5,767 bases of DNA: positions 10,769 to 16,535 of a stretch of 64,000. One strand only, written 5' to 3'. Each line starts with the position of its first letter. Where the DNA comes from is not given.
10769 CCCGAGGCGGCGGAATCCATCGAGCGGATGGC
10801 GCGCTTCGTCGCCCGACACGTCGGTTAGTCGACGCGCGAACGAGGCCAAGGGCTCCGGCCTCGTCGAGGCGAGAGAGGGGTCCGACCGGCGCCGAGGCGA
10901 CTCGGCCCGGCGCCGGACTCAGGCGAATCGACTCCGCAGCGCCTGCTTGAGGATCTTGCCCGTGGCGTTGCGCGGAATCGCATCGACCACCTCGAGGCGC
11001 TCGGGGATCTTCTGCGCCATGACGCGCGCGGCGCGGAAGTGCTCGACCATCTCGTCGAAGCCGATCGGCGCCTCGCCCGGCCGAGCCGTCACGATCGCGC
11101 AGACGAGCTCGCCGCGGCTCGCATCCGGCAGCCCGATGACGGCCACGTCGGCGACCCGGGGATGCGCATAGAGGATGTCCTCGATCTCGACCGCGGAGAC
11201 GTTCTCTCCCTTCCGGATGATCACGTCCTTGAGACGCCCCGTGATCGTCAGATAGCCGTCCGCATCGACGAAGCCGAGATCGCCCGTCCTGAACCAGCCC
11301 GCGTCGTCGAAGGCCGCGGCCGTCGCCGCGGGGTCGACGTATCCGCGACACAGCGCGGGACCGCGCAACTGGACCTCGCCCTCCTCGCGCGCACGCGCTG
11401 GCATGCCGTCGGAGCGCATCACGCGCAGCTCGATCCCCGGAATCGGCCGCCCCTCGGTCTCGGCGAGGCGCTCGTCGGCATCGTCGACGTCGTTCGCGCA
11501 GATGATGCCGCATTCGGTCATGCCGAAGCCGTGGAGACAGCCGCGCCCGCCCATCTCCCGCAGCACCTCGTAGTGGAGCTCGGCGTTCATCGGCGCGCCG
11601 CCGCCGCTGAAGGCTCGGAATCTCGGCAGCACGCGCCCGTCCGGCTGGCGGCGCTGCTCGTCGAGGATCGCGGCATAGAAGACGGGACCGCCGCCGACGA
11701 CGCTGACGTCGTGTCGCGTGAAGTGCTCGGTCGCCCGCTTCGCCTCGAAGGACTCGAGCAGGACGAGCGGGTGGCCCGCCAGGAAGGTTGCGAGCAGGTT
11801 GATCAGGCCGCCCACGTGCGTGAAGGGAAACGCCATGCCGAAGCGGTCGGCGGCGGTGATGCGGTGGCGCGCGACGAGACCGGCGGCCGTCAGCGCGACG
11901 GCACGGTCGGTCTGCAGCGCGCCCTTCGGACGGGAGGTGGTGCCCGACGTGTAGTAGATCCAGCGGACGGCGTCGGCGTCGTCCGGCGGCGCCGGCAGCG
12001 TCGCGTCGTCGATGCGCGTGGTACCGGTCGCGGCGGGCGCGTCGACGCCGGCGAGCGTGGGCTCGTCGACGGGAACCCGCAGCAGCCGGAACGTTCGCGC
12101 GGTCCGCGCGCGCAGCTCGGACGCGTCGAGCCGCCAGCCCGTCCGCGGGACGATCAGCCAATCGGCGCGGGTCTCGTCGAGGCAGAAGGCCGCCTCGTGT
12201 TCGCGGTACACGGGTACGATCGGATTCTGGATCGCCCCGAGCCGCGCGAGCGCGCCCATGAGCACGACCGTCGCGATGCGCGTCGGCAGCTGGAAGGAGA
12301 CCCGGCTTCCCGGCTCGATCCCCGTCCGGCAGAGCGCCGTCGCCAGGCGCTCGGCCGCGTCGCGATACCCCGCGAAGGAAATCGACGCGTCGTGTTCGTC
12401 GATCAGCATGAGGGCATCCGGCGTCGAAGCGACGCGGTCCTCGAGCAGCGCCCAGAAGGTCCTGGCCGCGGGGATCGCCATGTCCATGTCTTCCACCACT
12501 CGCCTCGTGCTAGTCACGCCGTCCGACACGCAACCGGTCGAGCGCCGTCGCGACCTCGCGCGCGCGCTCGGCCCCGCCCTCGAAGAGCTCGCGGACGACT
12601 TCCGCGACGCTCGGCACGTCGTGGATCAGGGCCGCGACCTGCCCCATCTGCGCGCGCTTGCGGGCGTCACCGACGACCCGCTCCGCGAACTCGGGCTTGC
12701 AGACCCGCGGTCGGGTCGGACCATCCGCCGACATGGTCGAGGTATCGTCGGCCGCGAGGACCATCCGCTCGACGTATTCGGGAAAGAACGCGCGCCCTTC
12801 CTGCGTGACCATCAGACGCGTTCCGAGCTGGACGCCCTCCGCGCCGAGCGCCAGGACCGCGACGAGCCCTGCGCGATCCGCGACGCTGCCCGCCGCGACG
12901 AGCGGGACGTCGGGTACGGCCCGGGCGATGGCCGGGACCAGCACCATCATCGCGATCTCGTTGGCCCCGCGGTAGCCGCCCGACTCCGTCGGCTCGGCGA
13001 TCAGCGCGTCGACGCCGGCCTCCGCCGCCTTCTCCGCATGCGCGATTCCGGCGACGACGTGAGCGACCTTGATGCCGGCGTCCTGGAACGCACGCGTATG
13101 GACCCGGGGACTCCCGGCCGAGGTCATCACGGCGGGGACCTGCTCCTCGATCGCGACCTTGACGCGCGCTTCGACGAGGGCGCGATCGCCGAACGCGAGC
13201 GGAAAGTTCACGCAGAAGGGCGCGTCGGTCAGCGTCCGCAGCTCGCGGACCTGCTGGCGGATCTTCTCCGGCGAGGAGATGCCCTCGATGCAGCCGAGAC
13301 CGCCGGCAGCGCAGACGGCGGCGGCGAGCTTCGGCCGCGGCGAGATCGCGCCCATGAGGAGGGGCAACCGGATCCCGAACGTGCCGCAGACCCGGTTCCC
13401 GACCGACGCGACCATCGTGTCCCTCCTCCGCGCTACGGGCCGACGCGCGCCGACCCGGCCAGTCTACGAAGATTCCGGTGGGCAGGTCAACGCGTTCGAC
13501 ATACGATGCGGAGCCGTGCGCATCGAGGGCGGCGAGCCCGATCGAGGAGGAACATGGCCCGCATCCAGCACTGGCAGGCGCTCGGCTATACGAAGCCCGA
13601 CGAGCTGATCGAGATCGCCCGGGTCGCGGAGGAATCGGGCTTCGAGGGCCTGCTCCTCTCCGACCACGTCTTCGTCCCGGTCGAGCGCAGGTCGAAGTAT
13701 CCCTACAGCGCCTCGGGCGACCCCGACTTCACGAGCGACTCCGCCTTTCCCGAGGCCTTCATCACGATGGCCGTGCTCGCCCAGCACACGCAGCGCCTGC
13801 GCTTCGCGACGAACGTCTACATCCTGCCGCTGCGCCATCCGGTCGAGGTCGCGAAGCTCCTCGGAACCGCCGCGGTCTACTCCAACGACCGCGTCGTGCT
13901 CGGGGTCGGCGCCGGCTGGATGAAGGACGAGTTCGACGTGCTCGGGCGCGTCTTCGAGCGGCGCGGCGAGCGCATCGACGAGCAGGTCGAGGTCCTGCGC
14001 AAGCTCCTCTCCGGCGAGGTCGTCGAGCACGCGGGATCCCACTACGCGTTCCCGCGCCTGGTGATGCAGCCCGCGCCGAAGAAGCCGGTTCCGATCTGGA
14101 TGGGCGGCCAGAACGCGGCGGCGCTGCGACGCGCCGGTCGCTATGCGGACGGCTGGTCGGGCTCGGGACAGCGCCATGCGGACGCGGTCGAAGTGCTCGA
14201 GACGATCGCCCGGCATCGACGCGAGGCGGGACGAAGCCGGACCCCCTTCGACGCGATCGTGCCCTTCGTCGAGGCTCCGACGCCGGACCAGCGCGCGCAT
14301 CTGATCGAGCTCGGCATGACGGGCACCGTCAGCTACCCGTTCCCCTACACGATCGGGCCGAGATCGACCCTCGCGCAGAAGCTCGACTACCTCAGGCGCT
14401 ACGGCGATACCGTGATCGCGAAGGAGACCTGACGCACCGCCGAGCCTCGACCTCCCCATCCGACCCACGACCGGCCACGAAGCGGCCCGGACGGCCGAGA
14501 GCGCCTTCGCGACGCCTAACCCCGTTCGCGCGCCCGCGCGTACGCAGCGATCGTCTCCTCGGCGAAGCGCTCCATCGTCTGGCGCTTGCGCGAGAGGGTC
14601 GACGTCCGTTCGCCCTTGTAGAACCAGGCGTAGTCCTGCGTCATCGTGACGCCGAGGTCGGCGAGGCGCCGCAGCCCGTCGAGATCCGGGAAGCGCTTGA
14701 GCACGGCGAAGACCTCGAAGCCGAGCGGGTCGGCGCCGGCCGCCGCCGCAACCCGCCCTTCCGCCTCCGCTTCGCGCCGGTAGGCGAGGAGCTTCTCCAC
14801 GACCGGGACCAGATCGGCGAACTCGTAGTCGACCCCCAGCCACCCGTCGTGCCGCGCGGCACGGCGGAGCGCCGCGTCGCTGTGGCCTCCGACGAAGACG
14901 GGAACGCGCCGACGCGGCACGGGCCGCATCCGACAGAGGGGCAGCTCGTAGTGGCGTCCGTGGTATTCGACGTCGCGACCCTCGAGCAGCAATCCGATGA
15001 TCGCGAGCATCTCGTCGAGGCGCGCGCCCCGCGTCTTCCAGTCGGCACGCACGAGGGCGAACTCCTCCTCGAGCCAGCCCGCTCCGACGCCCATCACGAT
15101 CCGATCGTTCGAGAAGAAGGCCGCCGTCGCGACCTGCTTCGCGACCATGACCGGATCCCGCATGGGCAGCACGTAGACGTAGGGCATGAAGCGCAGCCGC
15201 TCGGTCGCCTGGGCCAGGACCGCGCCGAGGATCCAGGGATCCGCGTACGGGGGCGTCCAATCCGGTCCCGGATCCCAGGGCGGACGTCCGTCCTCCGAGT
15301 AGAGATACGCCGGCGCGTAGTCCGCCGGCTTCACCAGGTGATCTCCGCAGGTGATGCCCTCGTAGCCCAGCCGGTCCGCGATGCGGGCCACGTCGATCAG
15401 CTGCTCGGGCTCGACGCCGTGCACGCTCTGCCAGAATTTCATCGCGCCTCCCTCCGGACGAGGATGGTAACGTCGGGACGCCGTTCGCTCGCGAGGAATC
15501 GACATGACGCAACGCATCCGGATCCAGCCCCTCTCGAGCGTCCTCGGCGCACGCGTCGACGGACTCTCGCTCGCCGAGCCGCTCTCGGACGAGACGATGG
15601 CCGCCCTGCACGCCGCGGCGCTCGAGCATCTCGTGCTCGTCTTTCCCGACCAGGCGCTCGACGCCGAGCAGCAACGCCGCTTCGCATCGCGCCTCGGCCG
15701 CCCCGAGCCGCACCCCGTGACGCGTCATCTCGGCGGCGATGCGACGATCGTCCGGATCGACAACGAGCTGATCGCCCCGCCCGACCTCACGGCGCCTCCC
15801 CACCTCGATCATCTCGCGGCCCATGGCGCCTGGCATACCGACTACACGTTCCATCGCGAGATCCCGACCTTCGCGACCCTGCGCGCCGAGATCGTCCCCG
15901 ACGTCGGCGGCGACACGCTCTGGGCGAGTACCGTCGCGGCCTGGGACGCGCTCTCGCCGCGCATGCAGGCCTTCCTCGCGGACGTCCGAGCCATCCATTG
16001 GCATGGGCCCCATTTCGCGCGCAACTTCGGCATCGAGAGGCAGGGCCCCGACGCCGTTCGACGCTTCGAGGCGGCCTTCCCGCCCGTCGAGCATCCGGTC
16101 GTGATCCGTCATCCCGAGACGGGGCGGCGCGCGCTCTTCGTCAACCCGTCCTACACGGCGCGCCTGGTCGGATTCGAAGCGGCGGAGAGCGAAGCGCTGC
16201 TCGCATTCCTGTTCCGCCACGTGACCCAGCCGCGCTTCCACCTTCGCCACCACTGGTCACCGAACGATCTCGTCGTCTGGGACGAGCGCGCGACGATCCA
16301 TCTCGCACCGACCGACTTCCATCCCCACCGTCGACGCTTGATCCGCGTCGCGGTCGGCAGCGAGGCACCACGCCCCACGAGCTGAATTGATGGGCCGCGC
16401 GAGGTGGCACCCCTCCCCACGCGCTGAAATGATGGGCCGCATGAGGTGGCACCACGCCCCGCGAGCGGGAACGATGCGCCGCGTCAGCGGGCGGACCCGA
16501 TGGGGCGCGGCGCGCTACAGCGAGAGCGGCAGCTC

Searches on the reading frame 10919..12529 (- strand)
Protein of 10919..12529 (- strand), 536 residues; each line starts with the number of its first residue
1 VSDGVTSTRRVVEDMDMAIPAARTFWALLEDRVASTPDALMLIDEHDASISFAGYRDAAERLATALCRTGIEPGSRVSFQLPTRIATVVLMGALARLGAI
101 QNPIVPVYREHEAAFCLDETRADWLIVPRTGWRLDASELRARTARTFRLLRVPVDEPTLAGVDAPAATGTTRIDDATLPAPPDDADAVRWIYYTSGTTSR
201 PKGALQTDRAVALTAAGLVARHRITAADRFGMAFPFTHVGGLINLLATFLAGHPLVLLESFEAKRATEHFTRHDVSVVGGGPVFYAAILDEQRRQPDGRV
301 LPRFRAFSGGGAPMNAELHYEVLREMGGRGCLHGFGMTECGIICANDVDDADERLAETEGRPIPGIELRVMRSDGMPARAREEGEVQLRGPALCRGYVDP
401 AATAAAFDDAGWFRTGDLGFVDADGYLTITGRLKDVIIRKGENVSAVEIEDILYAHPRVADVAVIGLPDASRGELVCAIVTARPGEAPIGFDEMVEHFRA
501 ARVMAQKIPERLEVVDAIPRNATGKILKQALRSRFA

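Call 87: search_protein_families(library=pfam, proteins=[window:10919-12529:-], max_evalue=0.01)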
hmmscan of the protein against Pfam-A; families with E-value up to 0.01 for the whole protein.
window:10919-12529:- (536 aa): 2 families
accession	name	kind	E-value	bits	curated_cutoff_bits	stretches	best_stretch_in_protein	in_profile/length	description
PF00501.34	AMP-binding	-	1.2e-62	212.4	29.9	1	29-397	1-383/384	AMP-binding enzyme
PF13193.12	AMP-binding_C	-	7.1e-15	56.1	24.5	1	448-525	1-76/76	AMP-binding enzyme C-terminal domain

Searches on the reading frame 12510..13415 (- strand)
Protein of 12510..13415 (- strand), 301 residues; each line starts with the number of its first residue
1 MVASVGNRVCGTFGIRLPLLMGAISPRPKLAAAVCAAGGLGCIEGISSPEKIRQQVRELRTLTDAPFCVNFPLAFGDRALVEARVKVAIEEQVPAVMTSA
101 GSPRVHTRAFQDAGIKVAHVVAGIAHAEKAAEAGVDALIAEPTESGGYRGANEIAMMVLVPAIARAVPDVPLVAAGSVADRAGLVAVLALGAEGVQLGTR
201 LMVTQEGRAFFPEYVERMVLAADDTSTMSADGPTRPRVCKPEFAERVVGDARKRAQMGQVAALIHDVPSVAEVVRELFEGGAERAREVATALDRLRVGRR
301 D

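Call 87: search_protein_families(library=pfam, proteins=[window:12510-13415:-], max_evalue=0.01)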
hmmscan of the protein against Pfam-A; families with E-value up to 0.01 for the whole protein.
window:12510-13415:- (301 aa): 2 families
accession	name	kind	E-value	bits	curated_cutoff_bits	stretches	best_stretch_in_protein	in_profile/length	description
PF03060.21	NMO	-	1.3e-37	130.4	28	1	21-209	19-233/331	Nitronate monooxygenase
PF00478.31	IMPDH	-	2.6e-06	27.1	25.6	1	28-198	48-173/345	IMP dehydrogenase / GMP reductase domain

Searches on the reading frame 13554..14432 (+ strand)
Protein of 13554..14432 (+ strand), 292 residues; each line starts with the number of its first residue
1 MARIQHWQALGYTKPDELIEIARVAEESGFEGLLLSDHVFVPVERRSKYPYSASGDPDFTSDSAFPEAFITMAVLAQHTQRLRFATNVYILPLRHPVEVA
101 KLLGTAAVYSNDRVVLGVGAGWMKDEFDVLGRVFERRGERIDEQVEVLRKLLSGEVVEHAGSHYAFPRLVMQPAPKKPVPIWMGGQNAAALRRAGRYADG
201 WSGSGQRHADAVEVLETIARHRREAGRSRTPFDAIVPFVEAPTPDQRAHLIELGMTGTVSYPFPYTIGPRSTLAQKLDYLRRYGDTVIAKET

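Call 10: search_protein_families(library=pfam, proteins=[window:13554-14432:+], max_evalue=0.001)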
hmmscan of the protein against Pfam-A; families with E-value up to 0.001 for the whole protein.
window:13554-14432:+ (292 aa): 1 family
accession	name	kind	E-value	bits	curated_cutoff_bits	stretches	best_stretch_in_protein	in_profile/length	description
PF00296.26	Bac_luciferase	-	2.5e-50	172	27.9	1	5-239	10-227/314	Luciferase-like monooxygenase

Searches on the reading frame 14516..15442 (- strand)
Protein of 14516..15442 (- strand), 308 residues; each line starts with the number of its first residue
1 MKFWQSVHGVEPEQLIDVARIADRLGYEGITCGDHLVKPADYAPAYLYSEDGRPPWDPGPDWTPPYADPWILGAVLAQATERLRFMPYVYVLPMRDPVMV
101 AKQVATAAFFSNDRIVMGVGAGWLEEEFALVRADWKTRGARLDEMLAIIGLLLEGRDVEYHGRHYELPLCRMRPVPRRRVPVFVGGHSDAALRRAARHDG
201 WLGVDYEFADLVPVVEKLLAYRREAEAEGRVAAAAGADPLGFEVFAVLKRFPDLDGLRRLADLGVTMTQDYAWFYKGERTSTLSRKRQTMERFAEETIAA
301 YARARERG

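Call 10: search_protein_families(library=pfam, proteins=[window:14516-15442:-], max_evalue=0.001)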
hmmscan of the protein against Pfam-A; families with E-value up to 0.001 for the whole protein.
window:14516-15442:- (308 aa): 1 family
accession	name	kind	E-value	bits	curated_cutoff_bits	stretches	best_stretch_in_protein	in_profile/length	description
PF00296.26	Bac_luciferase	-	2.5e-40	139.2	27.9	1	10-232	19-217/314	Luciferase-like monooxygenase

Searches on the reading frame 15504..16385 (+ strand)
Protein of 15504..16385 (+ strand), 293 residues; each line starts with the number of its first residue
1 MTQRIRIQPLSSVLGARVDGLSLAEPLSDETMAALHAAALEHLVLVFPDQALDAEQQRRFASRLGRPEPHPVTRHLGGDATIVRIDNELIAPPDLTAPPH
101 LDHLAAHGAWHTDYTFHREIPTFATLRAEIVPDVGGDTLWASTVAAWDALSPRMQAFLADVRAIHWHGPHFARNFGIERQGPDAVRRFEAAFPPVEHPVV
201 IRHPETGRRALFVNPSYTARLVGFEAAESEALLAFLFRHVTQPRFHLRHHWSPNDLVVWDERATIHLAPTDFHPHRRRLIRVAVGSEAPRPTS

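Call 10: search_protein_families(library=pfam, proteins=[window:15504-16385:+], max_evalue=0.001)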
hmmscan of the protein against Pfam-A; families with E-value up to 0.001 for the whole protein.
window:15504-16385:+ (293 aa): 1 family
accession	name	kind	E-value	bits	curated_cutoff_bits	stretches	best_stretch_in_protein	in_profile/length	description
PF02668.22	TauD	-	3.5e-60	204.6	27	1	7-282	2-266/267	Taurine catabolism dioxygenase TauD, TfdA family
